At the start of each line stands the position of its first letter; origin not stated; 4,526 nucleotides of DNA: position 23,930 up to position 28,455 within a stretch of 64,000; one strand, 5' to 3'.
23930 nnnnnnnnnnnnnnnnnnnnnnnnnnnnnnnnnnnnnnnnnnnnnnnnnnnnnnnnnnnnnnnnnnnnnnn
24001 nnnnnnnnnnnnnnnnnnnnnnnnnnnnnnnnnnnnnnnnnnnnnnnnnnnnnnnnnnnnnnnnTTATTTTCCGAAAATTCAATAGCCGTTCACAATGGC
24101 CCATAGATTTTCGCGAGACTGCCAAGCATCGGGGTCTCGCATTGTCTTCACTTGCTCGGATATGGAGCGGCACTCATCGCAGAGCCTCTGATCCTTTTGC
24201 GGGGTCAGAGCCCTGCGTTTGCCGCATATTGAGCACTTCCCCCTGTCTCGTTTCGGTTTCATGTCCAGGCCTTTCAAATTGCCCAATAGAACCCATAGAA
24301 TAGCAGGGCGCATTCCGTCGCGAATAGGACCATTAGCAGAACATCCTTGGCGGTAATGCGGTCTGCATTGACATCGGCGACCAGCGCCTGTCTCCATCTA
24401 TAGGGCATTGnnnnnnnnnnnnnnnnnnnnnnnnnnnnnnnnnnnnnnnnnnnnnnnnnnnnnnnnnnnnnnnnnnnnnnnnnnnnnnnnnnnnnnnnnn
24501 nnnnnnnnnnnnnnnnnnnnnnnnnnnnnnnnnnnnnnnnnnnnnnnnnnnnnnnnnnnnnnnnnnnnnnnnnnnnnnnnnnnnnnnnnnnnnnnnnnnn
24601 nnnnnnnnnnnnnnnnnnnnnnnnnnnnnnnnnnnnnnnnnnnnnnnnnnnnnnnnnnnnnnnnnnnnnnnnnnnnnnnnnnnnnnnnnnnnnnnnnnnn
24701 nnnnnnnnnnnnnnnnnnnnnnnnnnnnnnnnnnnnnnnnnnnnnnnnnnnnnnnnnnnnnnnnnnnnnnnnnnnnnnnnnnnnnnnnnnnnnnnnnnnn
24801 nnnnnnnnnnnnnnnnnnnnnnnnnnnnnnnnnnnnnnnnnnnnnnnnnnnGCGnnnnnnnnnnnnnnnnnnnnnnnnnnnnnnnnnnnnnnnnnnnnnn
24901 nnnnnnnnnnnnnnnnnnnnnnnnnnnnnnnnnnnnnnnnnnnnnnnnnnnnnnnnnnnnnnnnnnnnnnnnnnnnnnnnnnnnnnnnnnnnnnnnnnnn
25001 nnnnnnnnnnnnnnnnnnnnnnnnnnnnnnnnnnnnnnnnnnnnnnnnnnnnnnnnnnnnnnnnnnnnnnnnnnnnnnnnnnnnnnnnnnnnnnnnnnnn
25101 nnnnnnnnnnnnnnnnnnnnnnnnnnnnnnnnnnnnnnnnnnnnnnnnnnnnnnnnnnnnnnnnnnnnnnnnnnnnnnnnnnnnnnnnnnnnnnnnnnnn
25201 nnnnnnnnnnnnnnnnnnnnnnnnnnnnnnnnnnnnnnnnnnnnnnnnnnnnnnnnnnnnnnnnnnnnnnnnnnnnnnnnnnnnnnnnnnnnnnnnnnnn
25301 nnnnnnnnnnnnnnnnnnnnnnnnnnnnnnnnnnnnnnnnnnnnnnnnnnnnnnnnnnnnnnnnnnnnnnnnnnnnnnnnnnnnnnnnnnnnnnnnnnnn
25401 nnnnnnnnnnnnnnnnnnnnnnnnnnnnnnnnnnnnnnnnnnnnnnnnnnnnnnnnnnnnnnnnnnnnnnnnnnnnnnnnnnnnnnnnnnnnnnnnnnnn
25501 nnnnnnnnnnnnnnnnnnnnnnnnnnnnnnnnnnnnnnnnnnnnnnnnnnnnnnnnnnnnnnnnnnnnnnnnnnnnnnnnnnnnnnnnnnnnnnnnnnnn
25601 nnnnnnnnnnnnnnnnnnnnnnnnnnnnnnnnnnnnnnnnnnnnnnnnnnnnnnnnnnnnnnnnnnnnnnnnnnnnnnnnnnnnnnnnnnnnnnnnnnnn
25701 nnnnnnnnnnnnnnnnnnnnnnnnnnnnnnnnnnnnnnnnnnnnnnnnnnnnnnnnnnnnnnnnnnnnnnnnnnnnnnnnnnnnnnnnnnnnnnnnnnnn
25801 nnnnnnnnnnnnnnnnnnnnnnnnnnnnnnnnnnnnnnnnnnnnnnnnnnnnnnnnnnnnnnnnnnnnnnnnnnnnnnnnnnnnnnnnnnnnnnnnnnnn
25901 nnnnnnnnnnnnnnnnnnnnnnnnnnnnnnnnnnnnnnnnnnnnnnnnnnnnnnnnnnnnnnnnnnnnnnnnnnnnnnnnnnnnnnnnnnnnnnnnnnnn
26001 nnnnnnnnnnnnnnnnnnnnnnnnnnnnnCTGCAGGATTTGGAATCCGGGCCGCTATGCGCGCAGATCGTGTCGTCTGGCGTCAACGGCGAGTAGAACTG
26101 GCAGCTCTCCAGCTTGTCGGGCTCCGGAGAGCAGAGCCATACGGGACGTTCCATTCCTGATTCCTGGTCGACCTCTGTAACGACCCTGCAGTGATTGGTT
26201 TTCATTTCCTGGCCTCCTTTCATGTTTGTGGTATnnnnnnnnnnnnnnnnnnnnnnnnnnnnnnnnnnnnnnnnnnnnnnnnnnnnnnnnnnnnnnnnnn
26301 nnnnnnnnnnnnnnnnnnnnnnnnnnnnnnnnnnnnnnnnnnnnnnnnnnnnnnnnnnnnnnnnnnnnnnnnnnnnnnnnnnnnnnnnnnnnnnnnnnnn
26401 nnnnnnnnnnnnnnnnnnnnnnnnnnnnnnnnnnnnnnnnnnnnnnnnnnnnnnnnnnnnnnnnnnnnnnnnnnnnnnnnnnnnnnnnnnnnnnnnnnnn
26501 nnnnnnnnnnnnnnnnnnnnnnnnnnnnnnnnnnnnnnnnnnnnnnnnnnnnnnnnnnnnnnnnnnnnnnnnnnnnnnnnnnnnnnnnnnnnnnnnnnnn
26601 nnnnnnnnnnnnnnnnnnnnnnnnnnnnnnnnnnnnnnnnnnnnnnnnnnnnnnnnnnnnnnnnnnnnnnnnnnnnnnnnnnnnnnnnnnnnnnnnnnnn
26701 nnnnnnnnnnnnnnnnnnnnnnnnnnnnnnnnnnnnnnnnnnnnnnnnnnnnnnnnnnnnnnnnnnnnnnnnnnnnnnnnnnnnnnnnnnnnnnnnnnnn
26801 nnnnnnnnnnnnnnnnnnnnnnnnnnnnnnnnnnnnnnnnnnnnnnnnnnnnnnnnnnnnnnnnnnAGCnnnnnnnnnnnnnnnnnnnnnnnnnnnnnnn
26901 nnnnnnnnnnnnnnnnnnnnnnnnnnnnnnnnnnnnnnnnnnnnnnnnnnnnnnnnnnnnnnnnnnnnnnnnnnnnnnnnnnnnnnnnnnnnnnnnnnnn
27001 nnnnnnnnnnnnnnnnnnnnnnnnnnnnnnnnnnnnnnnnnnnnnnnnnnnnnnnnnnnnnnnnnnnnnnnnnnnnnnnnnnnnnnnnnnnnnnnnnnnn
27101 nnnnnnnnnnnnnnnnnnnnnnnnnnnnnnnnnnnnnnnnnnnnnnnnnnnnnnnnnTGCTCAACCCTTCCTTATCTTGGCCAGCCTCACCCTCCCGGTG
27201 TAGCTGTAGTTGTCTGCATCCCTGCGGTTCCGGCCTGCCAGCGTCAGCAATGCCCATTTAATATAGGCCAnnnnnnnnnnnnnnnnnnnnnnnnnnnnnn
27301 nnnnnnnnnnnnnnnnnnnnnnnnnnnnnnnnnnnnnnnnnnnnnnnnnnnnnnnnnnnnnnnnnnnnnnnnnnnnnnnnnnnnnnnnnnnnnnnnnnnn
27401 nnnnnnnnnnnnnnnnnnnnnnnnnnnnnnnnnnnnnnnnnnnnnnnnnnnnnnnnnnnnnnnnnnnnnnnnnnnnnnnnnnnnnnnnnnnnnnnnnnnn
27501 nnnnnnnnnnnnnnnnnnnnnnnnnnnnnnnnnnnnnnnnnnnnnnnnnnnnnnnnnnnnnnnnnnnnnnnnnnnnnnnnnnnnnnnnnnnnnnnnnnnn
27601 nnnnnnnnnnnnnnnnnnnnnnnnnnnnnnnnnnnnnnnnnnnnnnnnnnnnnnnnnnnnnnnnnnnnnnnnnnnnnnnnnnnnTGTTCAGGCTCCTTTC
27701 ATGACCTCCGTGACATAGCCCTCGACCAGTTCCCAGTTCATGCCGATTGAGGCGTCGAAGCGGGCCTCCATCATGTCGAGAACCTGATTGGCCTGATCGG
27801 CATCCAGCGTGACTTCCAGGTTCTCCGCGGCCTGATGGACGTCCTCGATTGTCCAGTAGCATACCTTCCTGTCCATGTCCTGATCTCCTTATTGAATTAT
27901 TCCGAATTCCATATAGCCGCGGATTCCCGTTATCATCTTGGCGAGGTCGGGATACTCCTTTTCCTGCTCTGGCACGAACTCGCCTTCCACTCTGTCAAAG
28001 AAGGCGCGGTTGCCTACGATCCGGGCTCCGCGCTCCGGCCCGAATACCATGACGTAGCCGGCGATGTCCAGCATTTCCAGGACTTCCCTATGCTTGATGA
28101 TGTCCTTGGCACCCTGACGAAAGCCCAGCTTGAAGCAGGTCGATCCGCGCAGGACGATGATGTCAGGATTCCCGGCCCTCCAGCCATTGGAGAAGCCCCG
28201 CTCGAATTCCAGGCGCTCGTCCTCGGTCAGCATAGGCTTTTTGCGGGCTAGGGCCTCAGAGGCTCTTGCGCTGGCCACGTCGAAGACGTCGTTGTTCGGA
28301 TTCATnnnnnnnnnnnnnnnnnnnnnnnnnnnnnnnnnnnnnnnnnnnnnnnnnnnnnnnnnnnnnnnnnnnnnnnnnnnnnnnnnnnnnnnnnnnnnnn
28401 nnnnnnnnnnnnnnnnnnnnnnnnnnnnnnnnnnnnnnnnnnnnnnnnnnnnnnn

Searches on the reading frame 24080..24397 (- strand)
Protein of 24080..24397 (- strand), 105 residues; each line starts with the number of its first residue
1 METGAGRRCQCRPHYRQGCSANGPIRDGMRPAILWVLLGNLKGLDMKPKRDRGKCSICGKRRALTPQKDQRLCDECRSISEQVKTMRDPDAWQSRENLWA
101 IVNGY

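Call 20: search_protein_families(library=pfam, proteins=[window:24080-24397:-], max_evalue=0.01)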
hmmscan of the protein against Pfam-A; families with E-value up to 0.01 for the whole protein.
window:24080-24397:- (105 aa): 0 families

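Call 21: search_protein_families(library=phrogs, proteins=[window:24080-24397:-], max_evalue=0.01)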
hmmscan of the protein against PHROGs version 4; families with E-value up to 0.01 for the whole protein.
window:24080-24397:- (105 aa): 1 family
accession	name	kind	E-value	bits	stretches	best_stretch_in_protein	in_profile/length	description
phrog_15432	-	unknown function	0.0072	17.8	1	47-79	94-127/128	-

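Call 84: search_protein_families(library=ncbifam, proteins=[window:24080-24397:-], max_evalue=1)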
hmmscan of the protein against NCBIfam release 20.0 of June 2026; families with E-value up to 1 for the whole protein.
window:24080-24397:- (105 aa): 3 families
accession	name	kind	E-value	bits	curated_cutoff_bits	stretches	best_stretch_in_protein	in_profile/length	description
NF040965.1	MamP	equivalog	0.0019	17.9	300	1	65-91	231-257/290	magnetosome magnetite formation protein MamP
TIGR02578.2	cas_TM1811_Csm1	equivalog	0.015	14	170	1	48-81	376-410/753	type III-A CRISPR-associated protein Cas10/Csm1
TIGR00100.1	hypA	equivalog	0.11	12.6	88.1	1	44-86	62-103/116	hydrogenase maturation nickel metallochaperone HypA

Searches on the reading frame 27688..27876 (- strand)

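Call 20: search_protein_families(library=pfam, proteins=[window:27688-27876:-], max_evalue=0.01)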
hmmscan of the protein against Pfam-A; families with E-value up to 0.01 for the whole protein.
window:27688-27876:- (62 aa): 0 families

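Call 21: search_protein_families(library=phrogs, proteins=[window:27688-27876:-], max_evalue=0.01)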
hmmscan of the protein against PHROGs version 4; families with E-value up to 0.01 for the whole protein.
window:27688-27876:- (62 aa): 1 family
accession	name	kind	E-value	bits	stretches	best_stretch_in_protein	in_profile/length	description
phrog_10258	-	unknown function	4.7e-09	37.4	1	5-60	44-104/105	-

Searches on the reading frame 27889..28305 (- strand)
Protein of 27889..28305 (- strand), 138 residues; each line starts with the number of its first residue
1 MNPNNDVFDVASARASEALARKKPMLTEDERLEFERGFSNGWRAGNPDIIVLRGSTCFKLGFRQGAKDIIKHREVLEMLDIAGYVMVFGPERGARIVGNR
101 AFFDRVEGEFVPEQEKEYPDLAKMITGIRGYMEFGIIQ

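Call 20: search_protein_families(library=pfam, proteins=[window:27889-28305:-], max_evalue=0.01)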
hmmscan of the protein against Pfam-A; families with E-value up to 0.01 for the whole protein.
window:27889-28305:- (138 aa): 0 families

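Call 21: search_protein_families(library=phrogs, proteins=[window:27889-28305:-], max_evalue=0.01)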
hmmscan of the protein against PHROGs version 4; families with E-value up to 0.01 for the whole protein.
window:27889-28305:- (138 aa): 0 families

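Call 57: search_protein_families(library=pfam, proteins=[window:27889-28305:-], max_evalue=1)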
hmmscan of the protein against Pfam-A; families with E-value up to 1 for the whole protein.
window:27889-28305:- (138 aa): 1 family
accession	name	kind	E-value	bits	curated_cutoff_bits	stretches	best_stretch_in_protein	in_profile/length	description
PF21861.2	RepB_C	-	0.23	11.9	27.3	1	68-105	13-51/58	Replication protein RepB, C-terminal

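Call 84: search_protein_families(library=ncbifam, proteins=[window:27889-28305:-], max_evalue=1)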
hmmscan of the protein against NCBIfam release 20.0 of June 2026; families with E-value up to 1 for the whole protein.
window:27889-28305:- (138 aa): 0 families
